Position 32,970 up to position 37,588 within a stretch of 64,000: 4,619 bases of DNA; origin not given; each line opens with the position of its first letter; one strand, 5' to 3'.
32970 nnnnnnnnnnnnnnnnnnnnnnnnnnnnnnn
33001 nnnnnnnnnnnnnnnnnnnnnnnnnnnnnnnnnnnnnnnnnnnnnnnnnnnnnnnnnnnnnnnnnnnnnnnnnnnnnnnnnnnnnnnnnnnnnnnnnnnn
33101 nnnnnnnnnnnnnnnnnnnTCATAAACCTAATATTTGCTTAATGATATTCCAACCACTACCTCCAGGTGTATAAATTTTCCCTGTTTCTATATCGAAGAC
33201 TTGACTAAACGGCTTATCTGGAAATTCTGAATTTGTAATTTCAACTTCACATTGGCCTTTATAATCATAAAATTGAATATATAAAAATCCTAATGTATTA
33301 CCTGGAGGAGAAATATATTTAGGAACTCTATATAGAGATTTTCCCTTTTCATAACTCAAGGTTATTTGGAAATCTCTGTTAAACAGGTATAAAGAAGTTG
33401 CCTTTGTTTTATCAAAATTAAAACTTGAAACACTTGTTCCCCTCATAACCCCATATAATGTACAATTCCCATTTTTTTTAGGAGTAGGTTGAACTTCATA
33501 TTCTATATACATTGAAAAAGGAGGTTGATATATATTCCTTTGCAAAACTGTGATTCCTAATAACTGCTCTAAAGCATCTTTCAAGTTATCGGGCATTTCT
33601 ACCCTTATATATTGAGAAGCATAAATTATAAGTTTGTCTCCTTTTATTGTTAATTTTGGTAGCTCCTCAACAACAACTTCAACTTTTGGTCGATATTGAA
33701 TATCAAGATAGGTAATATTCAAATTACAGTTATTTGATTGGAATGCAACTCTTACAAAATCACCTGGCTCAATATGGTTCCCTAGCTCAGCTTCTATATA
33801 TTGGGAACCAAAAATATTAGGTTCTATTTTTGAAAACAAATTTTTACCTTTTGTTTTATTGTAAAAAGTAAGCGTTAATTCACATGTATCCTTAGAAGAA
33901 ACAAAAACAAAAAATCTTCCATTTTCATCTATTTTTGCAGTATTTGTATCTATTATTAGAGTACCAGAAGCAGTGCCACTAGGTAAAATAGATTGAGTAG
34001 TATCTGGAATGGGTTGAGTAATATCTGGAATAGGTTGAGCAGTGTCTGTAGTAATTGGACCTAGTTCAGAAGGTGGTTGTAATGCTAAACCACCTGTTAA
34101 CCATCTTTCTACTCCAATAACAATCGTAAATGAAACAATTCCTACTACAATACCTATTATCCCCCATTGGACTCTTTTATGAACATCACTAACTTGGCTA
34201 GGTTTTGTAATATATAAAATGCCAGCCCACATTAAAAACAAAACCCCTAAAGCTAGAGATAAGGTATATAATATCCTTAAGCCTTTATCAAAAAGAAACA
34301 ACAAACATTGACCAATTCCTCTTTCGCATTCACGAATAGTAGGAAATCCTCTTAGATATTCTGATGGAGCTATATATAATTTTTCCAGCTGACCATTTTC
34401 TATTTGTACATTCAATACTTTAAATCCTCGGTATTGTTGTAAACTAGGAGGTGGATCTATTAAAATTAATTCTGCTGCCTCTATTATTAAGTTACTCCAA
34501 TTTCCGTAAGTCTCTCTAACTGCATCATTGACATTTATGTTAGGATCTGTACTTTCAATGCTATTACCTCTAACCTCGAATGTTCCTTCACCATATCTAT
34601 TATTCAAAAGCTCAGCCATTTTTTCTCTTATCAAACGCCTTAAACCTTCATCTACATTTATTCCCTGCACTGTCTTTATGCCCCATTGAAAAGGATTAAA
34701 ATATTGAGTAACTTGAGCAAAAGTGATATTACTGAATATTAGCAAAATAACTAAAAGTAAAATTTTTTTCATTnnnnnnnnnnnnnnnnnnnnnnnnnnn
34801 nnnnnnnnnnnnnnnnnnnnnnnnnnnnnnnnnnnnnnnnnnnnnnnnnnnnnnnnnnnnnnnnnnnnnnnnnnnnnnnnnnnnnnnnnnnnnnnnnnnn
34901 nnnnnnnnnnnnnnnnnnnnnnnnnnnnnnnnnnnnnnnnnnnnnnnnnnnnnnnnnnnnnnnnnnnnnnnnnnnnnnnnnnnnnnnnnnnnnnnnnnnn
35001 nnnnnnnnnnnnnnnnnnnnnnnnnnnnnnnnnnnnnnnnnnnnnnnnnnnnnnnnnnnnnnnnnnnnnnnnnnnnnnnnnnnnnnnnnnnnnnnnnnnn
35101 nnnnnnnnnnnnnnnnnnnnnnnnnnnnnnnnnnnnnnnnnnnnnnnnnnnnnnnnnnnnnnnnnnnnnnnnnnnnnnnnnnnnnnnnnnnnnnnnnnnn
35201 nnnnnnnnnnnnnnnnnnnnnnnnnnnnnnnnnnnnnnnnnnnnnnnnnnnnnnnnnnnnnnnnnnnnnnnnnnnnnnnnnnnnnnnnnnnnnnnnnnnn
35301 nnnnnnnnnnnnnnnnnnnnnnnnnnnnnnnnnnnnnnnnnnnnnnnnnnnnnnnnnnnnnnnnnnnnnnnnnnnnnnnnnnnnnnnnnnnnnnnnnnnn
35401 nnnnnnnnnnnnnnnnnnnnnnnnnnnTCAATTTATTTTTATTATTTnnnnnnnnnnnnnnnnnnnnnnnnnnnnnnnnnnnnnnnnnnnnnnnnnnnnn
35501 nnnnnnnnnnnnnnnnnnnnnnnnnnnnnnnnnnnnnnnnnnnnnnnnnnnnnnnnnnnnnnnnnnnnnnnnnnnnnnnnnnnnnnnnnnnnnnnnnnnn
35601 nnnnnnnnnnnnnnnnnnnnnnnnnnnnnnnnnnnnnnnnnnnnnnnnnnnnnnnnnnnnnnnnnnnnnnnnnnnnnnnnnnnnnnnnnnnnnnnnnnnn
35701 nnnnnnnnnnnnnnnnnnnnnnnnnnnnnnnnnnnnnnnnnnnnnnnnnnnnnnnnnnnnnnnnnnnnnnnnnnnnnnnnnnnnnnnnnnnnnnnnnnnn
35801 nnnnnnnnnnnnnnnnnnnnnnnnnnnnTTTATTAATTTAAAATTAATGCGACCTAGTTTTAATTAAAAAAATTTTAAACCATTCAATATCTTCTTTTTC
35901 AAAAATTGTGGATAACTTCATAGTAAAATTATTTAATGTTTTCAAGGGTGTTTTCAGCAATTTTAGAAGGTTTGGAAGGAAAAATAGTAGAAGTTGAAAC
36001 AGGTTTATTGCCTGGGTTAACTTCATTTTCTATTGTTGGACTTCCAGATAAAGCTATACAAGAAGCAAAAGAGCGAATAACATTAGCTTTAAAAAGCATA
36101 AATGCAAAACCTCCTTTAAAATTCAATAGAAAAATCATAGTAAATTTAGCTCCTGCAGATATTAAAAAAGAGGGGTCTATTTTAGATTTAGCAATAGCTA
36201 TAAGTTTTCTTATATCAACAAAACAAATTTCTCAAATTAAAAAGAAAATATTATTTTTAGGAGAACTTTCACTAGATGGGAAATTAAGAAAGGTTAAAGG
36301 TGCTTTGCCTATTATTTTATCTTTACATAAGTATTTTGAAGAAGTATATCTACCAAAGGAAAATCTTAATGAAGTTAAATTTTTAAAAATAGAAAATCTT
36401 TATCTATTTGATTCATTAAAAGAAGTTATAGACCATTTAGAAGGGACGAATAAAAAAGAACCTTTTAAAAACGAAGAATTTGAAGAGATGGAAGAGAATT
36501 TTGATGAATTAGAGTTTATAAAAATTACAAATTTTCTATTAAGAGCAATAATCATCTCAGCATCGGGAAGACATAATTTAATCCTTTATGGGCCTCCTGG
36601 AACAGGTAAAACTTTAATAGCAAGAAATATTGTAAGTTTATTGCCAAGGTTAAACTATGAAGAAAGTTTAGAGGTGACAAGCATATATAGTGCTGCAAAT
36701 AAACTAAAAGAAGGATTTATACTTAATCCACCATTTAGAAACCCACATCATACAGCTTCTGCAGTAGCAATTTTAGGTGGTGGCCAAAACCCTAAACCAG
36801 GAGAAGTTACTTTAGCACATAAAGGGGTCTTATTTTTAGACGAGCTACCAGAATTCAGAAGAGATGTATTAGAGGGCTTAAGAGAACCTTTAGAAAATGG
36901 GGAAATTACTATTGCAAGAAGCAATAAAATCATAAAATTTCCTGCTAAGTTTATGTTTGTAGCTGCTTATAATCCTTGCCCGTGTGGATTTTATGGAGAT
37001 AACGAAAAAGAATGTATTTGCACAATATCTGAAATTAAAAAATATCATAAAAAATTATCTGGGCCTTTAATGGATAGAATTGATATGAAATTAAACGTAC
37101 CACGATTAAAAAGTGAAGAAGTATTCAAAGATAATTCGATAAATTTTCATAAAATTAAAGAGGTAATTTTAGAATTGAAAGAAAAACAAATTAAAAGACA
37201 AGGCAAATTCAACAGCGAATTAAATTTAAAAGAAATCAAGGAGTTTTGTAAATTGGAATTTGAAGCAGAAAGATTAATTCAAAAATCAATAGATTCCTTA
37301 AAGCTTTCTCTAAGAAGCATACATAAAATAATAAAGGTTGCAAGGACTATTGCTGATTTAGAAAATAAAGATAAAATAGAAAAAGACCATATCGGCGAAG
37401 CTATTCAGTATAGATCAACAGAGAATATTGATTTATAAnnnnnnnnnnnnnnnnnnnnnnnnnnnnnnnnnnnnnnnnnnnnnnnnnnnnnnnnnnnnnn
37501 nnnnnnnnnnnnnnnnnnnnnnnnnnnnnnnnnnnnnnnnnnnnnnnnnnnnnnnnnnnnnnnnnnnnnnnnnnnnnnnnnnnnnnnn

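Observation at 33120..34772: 550-aa secreted protein with embedded pilin-like hairpin and QPIPD(I/T)TQ tandem repeat, a candidate tip or adhesin subunit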

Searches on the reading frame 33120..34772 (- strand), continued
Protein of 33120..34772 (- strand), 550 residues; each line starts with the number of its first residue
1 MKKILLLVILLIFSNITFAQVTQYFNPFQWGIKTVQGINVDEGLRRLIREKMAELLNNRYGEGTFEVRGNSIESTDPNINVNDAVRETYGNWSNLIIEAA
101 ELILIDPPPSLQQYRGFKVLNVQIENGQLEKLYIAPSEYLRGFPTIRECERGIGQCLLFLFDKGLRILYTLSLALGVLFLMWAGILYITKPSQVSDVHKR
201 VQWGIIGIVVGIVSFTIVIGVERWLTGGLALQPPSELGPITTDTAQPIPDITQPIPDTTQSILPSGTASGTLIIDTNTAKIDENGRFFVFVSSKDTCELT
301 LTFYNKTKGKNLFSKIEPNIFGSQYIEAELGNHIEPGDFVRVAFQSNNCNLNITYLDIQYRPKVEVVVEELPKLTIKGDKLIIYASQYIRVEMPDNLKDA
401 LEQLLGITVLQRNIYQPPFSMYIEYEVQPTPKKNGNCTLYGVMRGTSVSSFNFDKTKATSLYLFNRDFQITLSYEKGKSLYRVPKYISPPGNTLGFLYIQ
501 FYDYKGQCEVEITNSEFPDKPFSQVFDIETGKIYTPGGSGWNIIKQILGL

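Call 76: search_solved_structures(query=A1, max_evalue=5)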
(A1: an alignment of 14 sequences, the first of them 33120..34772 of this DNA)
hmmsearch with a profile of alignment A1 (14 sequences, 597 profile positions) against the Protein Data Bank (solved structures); distinct sequences matched with E-value up to 5: 6.
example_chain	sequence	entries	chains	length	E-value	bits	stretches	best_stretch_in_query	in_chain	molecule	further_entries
5j4z_BO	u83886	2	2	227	0.26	13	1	160-226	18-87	Cytochrome c oxidase subunit 2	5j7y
1occ_B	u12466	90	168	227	0.28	12.9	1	160-226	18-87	CYTOCHROME C OXIDASE | Cytochrome c oxidase polypeptide II | Cytochrome c oxidase subunit 2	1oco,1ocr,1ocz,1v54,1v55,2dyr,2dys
9w2z_B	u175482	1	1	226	0.28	12.9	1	161-226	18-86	Cytochrome c oxidase subunit 2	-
8ugi_4B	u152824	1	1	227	0.28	12.8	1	160-226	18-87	Cytochrome c oxidase subunit 2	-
8zo8_C2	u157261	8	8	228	0.29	12.8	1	160-226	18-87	Cytochrome c oxidase subunit 2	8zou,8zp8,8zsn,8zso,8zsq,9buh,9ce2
8ugh_4B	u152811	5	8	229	0.29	12.8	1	160-226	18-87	Cytochrome c oxidase subunit 2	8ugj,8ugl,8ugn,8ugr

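Call 77: search_protein_families(library=ncbifam, proteins=[window:33120-34772:-], max_evalue=0.1)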
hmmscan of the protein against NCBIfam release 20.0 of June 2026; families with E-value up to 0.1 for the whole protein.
window:33120-34772:- (550 aa): 0 families

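Call 90: find_encoding_contigs(protein=P0001, flank=1000, max_places=3)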
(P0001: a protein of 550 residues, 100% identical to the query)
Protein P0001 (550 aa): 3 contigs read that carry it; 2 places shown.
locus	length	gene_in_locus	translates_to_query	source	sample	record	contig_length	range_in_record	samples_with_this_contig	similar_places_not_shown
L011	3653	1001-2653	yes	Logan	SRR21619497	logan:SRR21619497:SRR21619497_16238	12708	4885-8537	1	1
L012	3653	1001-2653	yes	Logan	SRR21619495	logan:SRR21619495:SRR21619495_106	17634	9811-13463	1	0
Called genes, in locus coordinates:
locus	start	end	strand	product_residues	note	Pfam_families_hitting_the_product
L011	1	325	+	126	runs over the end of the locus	PF18895:T4SS_pilin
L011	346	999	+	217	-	PF18895:T4SS_pilin (weak)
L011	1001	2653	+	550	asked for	-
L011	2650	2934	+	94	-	-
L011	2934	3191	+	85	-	PF04956:TrbC (weak)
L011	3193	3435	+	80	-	-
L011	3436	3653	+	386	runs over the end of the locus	PF00266:Aminotran_5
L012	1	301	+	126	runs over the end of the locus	PF18895:T4SS_pilin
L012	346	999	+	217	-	PF18895:T4SS_pilin (weak)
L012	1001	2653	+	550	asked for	-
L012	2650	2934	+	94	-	-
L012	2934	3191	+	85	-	PF04956:TrbC (weak)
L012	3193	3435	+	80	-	-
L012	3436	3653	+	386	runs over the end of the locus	PF00266:Aminotran_5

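Call 95: search_protein_families(library=pfam, proteins=[P0043, P0054, P0060, P0087, P0107, P0048, P0052, P0041, P0122, P0143], max_evalue=0.001)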
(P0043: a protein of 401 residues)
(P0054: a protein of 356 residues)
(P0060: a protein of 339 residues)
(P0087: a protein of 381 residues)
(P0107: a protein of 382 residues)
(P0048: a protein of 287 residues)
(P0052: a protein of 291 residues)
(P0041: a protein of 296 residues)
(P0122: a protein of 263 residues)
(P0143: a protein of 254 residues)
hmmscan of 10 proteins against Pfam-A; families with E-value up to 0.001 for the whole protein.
P0043 (401 aa): 1 family
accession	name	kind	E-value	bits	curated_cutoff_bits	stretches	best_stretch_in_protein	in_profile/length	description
PF18895.5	T4SS_pilin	-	5.4e-07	30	26.6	1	69-125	13-71/71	Type IV secretion system pilin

P0054 (356 aa): 1 family
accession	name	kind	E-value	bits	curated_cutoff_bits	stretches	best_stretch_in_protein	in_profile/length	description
PF18895.5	T4SS_pilin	-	1.6e-14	54.1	26.6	2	42-95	12-64/71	Type IV secretion system pilin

P0060 (339 aa): 1 family
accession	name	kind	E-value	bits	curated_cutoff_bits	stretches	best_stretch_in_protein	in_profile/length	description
PF18895.5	T4SS_pilin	-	8.3e-11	42.2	26.6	2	275-331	13-71/71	Type IV secretion system pilin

P0087 (381 aa): 3 families
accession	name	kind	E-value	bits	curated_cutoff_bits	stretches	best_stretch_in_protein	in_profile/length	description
PF18895.5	T4SS_pilin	-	1.1e-47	160.4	26.6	4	309-377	4-71/71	Type IV secretion system pilin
PF23396.1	DUF7103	-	6e-05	23.5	27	0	321-369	30-78/159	Family of unknown function (DUF7103)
PF02322.20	Cyt_bd_oxida_II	-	0.00063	19.6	35.6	0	60-199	147-254/302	Cytochrome bd terminal oxidase subunit II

P0107 (382 aa): 1 family
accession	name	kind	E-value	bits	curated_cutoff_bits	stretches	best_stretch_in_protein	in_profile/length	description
PF18895.5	T4SS_pilin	-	8.9e-36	122.2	26.6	4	317-375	14-71/71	Type IV secretion system pilin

P0048 (287 aa): 1 family
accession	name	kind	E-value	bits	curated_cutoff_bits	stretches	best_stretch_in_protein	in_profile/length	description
PF18895.5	T4SS_pilin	-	6e-06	26.7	26.6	0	69-124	12-69/71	Type IV secretion system pilin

P0052 (291 aa): 1 family
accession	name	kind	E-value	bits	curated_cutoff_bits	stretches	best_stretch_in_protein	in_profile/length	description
PF18895.5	T4SS_pilin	-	7e-12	45.7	26.6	2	84-137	16-71/71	Type IV secretion system pilin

P0041 (296 aa): 1 family
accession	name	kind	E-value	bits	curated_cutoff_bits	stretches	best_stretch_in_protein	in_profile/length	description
PF18895.5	T4SS_pilin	-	4.4e-14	52.7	26.6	2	44-100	15-70/71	Type IV secretion system pilin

P0122 (263 aa): 2 families
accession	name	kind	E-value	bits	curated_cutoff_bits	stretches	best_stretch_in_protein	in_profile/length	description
PF18895.5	T4SS_pilin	-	4.3e-14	52.8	26.6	1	53-120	5-71/71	Type IV secretion system pilin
PF04956.18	TrbC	-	3.7e-07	30.7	27.9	1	36-117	27-95/98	TrbC/VIRB2 pilin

P0143 (254 aa): 2 families
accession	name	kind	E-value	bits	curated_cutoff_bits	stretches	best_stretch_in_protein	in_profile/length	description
PF18895.5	T4SS_pilin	-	3.9e-12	46.5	26.6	1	93-162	2-70/71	Type IV secretion system pilin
PF04956.18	TrbC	-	1.8e-06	28.5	27.9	1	95-161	36-96/98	TrbC/VIRB2 pilin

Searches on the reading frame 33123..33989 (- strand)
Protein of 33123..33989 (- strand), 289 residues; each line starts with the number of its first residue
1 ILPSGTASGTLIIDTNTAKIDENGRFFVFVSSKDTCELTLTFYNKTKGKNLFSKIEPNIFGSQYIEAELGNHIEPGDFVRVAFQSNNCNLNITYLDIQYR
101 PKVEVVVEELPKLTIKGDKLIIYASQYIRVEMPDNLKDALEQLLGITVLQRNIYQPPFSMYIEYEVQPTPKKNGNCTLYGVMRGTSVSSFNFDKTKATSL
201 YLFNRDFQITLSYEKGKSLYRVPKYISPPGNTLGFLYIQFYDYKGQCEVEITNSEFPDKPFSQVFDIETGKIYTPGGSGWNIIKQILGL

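Call 67: predict_structure(alignment_id=A4)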
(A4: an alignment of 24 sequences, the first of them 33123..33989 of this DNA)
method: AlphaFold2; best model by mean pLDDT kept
length: 289 residues; sequences in the alignment: 24
mean_pLDDT: 83.7   pTM: 0.57
mean pLDDT of the five models: 83.7, 83.1, 82.4, 81.2, 79.9
residues with pLDDT >= 90: 148; 70-90: 88; 50-70: 36; < 50: 17
segments of 3 or more residues with pLDDT < 50: 1-4, 104-106, 275-277, 287-289
pLDDT, mean of each block of 10 residues (from residue 1): 61 93 92 94 96 93 91 93 96 94 61 89 86 74 57 89 95 94 88 79 92 96 93 89 90 63 81 55 48
secondary structure, 60 per line:
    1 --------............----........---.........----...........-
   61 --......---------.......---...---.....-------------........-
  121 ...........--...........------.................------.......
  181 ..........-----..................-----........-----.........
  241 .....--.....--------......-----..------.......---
elements in order: E9-20 E25-32 E36-44 E49-59 E63-68 E78-84 E88-90 E94-98 E112-116 E121-131 H134-144 E151-167 E174-190 E196-213 E219-226 E232-245 E248-252 E261-266 H280-286

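Call 73: fold_search(model_id=the predicted structure, library=pdb)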
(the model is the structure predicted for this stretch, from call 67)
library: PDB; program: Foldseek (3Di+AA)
matches with E <= 10: 1791; with E <= 0.001: 121
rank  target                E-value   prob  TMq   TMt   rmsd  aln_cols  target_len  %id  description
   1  4pyg_A                9.9e-06  1.00  0.25  0.12  16.5       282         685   11  Transglutaminase2 complexed with GTP (released 2015-02-11)
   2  6kzb_C                1.3e-05  1.00  0.24  0.12  15.5       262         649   12  Transglutaminase2 complexed with calcium (released 2020-12-09)
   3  8tr9                  1.9e-05  1.00  0.22  0.11  16.2       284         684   10  Cryo-EM structure of transglutaminase 2 bound to GDP (released 2024-07-31)
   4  6kzb_B                2.1e-05  1.00  0.24  0.11  16.9       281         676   11  Transglutaminase2 complexed with calcium (released 2020-12-09)
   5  1nug_B                2.1e-05  1.00  0.21  0.10  15.4       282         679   11  Role of Calcium Ions in the Activation and Activity of the Transglutaminase 3 Enzyme (2 calciums, 1 Mg, inactive form) (released 2003-04-22)
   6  3s3j_A                2.3e-05  1.00  0.22  0.11  16.6       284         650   10  Transglutaminase 2 in complex with a novel inhibitor (released 2012-06-06)
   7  9bc2_A                2.4e-05  1.00  0.22  0.11  16.3       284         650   10  Transglutaminase 2 - Open State (released 2024-07-03)
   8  3ly6_A                2.7e-05  1.00  0.23  0.11  15.9       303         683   10  Crystal structure of human transglutaminase 2 complex with adenosine 5' Triphosphate (released 2010-08-18)
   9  1l9m_A                2.8e-05  1.00  0.21  0.10  15.7       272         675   10  Three-dimensional structure of the human transglutaminase 3 enzyme: binding of calcium ions change structure for activ (released 2002-05-29)
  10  8sgt_A                3.1e-05  0.99  0.25  0.11  21.1       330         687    8  Cryo-EM structure of human NCX1 in Ca2+ bound, activated state (group II in the presence of 0.5 mM Ca2+) (released 2023-10-11)
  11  6a8p_B                3.9e-05  1.00  0.24  0.12  15.1       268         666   11  Transglutaminase 2 mutant G224V in complex with GTP (released 2018-09-26)
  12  1kv3_A                6.1e-05  1.00  0.23  0.12  15.8       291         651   10  HUMAN TISSUE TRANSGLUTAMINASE IN GDP BOUND FORM (released 2002-03-13)
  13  1l9n_A                6.1e-05  1.00  0.22  0.11  16.1       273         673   10  Three-dimensional structure of the human transglutaminase 3 enzyme: binding of calcium ions change structure for activ (released 2002-05-29)
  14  8oxw_A                6.4e-05  1.00  0.21  0.10  15.7       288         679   11  Transglutaminase 3 in complex with DH patient-derived Fab DH63-B02 (released 2023-10-18)
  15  5mhl_A                7.6e-05  0.96  0.18  0.10  19.8       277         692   10  FXIIIa in complex with the inhibitor Mi0621 (released 2017-12-20)
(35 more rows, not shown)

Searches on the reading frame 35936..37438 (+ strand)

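Call 7: search_protein_families(library=pfam, proteins=[window:35936-37438:+], max_evalue=0.001)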
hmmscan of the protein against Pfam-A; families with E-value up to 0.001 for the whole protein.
window:35936-37438:+ (500 aa): 11 families
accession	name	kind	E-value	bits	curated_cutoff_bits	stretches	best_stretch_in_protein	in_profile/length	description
PF01078.27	Mg_chelatase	-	3.9e-84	281.6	20.3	1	202-395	12-206/207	Magnesium chelatase, subunit ChlI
PF13541.12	ChlI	-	2.9e-35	121.2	27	1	20-143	1-121/121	Subunit ChlI of Mg-chelatase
PF13335.12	Mg_chelatase_C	-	2.6e-25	89.3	26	1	406-493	6-94/94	Magnesium chelatase, subunit ChlI C-terminal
PF07728.20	AAA_5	-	1.1e-12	48.6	22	1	214-353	1-126/139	AAA domain (dynein-related subfamily)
PF00493.29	MCM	-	6.3e-09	35.7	23.3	1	287-356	113-181/224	MCM P-loop domain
PF00158.32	Sigma54_activat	-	2.2e-06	27.9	20.2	1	208-338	18-136/168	Sigma-54 interaction domain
PF00004.35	AAA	-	9.1e-06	26.6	21.2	1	215-240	1-23/131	ATPase family associated with various cellular activities (AAA)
PF13245.12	AAA_19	-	3.3e-05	24.5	25.1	1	204-261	3-61/134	AAA domain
PF13401.12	AAA_22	-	0.00033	21.4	27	0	211-267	4-64/130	AAA domain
PF20030.5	bpMoxR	-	0.00066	19.3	27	0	202-242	21-61/205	MoxR domain in the MoxR-vWA-beta-propeller ternary systems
PF05362.19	Lon_C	-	0.00067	19.7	21.1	0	14-148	39-177/205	Lon protease (S16) C-terminal proteolytic domain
